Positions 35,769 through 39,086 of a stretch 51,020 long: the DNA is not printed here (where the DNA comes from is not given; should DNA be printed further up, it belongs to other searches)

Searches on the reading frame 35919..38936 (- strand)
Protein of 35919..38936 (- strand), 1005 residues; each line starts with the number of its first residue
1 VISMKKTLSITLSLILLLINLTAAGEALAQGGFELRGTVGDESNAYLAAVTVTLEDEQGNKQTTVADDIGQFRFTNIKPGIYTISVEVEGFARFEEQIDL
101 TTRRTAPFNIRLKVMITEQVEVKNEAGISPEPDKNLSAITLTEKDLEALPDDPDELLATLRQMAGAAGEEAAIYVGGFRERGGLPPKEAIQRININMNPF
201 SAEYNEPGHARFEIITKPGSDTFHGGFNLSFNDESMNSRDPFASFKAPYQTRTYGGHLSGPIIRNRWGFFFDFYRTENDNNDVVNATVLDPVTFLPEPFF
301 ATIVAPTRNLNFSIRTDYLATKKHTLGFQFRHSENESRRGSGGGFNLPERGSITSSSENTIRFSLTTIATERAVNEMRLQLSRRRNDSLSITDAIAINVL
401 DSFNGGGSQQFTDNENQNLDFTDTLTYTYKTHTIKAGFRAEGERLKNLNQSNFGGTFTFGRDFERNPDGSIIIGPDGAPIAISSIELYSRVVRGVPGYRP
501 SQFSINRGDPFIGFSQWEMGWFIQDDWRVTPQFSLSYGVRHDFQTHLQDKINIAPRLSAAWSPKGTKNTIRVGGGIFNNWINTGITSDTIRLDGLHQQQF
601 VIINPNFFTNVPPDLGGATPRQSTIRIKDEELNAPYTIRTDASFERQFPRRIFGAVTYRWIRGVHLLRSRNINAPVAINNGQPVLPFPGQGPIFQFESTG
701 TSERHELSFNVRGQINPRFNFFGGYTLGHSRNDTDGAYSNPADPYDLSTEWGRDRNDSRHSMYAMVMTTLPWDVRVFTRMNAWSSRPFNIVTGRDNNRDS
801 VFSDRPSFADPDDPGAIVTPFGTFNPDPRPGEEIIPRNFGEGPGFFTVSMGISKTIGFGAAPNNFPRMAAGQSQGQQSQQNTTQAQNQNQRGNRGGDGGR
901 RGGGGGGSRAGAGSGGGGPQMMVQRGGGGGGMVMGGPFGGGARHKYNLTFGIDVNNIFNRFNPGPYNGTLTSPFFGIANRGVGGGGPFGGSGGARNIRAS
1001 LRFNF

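Call 80: search_protein_families(library=pfam, proteins=[window:35919-38936:-], max_evalue=0.00001)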
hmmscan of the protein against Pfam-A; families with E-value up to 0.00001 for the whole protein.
window:35919-38936:- (1005 aa): 4 families
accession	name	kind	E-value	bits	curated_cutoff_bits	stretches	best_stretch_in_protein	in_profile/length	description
PF25183.1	OMP_b-brl_4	-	2e-58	199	30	3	549-858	434-789/838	Outer membrane beta barrel domain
PF13620.12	CarboxypepD_reg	-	7.9e-15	55.4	32.3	1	35-113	2-82/82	Carboxypeptidase regulatory-like domain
PF13715.12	CarbopepD_reg_2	-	6.1e-09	36.2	32.2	1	36-118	2-82/88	CarboxypepD_reg-like domain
PF17210.9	SdrD_B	-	3.5e-06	27.6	29.7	0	41-88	18-66/112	SdrD B-like domain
